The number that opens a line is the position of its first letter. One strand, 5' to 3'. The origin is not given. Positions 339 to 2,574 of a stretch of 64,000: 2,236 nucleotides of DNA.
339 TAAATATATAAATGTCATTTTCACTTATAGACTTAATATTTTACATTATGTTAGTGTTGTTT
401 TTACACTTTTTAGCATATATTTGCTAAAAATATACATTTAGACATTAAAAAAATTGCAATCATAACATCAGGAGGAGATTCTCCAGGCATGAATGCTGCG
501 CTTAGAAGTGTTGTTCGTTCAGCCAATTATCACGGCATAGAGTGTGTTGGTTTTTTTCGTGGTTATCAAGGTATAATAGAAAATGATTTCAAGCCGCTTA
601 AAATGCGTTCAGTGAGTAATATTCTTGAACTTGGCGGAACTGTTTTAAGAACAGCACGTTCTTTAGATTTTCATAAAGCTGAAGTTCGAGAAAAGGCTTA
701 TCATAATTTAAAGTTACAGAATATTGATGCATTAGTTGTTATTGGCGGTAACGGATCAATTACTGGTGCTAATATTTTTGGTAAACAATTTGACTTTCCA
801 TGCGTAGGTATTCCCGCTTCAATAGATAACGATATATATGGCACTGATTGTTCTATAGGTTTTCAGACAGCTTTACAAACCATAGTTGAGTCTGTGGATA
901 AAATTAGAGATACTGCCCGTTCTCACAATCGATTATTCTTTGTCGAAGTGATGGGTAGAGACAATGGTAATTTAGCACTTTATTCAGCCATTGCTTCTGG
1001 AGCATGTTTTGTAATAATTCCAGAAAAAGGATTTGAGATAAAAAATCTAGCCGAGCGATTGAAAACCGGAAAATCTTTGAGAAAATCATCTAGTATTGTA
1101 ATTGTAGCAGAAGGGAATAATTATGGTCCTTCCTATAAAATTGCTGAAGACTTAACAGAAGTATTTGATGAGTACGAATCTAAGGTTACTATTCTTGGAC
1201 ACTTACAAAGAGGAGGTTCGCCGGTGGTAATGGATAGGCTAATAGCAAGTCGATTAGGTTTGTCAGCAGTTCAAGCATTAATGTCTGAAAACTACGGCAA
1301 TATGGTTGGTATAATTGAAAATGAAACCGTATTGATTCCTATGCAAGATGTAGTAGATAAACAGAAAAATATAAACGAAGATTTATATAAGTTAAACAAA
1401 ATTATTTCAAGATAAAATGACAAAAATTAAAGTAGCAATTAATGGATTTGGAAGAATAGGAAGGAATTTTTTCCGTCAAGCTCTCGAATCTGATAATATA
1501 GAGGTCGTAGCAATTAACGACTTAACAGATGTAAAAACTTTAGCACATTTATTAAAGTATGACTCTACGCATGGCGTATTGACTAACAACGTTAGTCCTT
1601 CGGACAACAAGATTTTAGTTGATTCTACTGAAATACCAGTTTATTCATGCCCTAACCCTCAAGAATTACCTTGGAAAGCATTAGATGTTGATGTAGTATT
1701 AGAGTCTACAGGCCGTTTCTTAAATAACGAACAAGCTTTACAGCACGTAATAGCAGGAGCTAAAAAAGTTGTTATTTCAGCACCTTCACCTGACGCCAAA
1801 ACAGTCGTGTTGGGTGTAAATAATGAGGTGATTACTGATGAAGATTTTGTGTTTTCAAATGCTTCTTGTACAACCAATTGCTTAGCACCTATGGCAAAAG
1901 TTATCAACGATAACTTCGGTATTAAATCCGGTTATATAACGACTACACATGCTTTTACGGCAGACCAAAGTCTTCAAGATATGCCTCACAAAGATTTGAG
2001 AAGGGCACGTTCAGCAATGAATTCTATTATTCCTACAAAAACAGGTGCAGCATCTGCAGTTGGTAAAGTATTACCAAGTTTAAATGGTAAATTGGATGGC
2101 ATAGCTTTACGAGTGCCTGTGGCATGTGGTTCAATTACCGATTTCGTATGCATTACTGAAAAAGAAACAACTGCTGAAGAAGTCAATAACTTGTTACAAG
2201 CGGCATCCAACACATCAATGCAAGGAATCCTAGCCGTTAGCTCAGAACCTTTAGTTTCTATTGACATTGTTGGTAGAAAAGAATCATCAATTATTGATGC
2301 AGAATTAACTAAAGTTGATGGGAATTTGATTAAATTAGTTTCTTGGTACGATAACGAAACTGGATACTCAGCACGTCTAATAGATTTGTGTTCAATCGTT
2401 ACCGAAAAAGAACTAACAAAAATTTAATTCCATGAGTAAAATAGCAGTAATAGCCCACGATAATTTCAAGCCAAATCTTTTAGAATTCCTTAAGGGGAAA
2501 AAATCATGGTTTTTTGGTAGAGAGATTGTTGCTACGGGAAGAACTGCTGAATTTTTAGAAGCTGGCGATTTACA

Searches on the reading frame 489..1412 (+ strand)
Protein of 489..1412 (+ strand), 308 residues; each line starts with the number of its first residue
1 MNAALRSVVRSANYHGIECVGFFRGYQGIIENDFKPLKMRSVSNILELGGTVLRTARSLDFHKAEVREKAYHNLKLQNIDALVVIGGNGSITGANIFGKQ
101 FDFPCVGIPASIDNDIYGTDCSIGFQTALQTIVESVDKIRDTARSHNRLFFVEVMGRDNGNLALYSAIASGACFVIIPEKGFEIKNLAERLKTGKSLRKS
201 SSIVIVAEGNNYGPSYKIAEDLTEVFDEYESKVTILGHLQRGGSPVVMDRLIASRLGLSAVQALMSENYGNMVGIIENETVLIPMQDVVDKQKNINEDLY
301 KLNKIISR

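Call 3: search_protein_families(library=pfam, proteins=[window:489-1412:+], max_evalue=0.01)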
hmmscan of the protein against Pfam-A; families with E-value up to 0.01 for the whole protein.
window:489-1412:+ (308 aa): 1 family
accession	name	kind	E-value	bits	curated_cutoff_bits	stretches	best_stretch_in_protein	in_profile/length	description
PF00365.25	PFK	-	4.7e-97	325.1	30.9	1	1-264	14-277/277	Phosphofructokinase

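Call 4: search_protein_families(library=ncbifam, proteins=[window:489-1412:+], max_evalue=0.01)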
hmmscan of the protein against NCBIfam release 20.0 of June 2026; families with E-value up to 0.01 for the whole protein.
window:489-1412:+ (308 aa): 11 families
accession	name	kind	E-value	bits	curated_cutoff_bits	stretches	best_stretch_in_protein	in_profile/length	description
TIGR02482.1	PFKA_ATP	equivalog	2.6e-108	361.6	371.35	1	1-288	14-300/301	6-phosphofructokinase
NF002872.1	PRK03202.1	subfamily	1.9e-107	359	253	1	1-306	15-321/323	ATP-dependent 6-phosphofructokinase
TIGR02483.1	PFK_mixed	subfamily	7.4e-80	268.4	430.55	2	1-210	14-226/325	phosphofructokinase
TIGR02478.1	6PF1K_euk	equivalog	7e-77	259.2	708.4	2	105-300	143-348/744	6-phosphofructokinase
NF010674.0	PRK14071.1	equivalog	2e-60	204.6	544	2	1-209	19-238/360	ATP-dependent 6-phosphofructokinase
NF005301.0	PRK06830.1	equivalog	3.4e-37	128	400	2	2-210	97-314/445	ATP-dependent 6-phosphofructokinase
NF041103.1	PFKA_PPi_Ttgales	equivalog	2.6e-36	125.5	550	2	1-230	13-246/407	diphosphate--fructose-6-phosphate 1-phosphotransferase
NF010675.0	PRK14072.1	subfamily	5.4e-27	94.6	273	1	1-258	18-287/416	diphosphate--fructose-6-phosphate 1-phosphotransferase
NF005482.0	PRK07085.1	subfamily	1.2e-20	73.6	446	1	18-180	107-277/558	diphosphate--fructose-6-phosphate 1-phosphotransferase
TIGR02477.1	PFKA_PPi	equivalog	2.3e-19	69.3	587.95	1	19-213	102-301/539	diphosphate--fructose-6-phosphate 1-phosphotransferase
NF005121.0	PRK06555.1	equivalog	4.3e-10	38.9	395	1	66-167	100-207/404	pyrophosphate--fructose-6-phosphate 1-phosphotransferase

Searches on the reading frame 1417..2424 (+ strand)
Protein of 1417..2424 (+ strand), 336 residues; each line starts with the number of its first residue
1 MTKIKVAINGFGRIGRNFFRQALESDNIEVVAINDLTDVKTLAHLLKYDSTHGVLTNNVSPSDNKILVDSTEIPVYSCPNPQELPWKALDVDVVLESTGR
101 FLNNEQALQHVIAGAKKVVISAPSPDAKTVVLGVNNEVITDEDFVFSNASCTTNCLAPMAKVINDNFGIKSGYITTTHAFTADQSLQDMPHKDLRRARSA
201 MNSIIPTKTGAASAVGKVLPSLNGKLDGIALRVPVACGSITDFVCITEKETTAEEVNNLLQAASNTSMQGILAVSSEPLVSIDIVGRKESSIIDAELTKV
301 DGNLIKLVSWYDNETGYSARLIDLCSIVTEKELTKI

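Call 3: search_protein_families(library=pfam, proteins=[window:1417-2424:+], max_evalue=0.01)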
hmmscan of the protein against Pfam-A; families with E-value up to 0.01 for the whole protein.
window:1417-2424:+ (336 aa): 3 families
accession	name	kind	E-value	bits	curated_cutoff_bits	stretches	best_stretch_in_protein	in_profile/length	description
PF02800.25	Gp_dh_C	-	2.2e-59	200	24.4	1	156-311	1-158/158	Glyceraldehyde 3-phosphate dehydrogenase, C-terminal domain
PF00044.30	Gp_dh_N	-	2.9e-38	130.6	31.7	1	4-103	1-100/101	Glyceraldehyde 3-phosphate dehydrogenase, NAD binding domain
PF01113.26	DapB_N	-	0.0068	16.9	25.6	0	4-71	1-75/124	Dihydrodipicolinate reductase, N-terminus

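Call 4: search_protein_families(library=ncbifam, proteins=[window:1417-2424:+], max_evalue=0.01)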
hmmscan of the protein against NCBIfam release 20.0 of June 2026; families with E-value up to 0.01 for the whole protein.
window:1417-2424:+ (336 aa): 13 families
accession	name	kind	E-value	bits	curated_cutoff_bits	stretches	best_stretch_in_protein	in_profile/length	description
NF005830.0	PRK07729.1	equivalog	6.4e-125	416.6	546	1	3-331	2-333/343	glyceraldehyde-3-phosphate dehydrogenase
TIGR01534.1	GAPDH-I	equivalog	3.9e-124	414.1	367.2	1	5-323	1-330/330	type I glyceraldehyde-3-phosphate dehydrogenase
NF005641.0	PRK07403.1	equivalog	4.3e-118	394.4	616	1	4-331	2-335/337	type I glyceraldehyde-3-phosphate dehydrogenase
NF033735.1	G3PDH_Arsen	exception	3.8e-106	355.2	450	1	6-324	1-322/323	ArsJ-associated glyceraldehyde-3-phosphate dehydrogenase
NF011954.0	PRK15425.1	equivalog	6.3e-99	331.2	662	1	3-327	2-328/331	glyceraldehyde-3-phosphate dehydrogenase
NF010058.0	PRK13535.1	equivalog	3.9e-96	322.1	539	1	3-327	2-332/339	erythrose-4-phosphate dehydrogenase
NF006512.0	PRK08955.1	equivalog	1e-94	317.6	563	1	3-330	2-332/334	glyceraldehyde-3-phosphate dehydrogenase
TIGR01532.1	E4PD_g-proteo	equivalog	4.8e-92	308.7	530.55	1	5-323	1-325/325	erythrose-4-phosphate dehydrogenase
NF006139.0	PRK08289.1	equivalog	8.3e-77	258.8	431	1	5-330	130-471/480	glyceraldehyde-3-phosphate dehydrogenase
NF003251.0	PRK04207.1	equivalog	8.7e-06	25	185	0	3-36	2-35/343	type II glyceraldehyde-3-phosphate dehydrogenase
NF011456.0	PRK14874.1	equivalog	0.00012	21.2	223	0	89-177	65-157/346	aspartate-semialdehyde dehydrogenase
TIGR01296.1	asd_B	equivalog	0.00036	19.7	324.2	0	90-179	61-155/339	aspartate-semialdehyde dehydrogenase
NF058563.1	BT_2159_fam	equivalog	0.0033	16.5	650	0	4-50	1-48/350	disaccharide 3-dehydrogenase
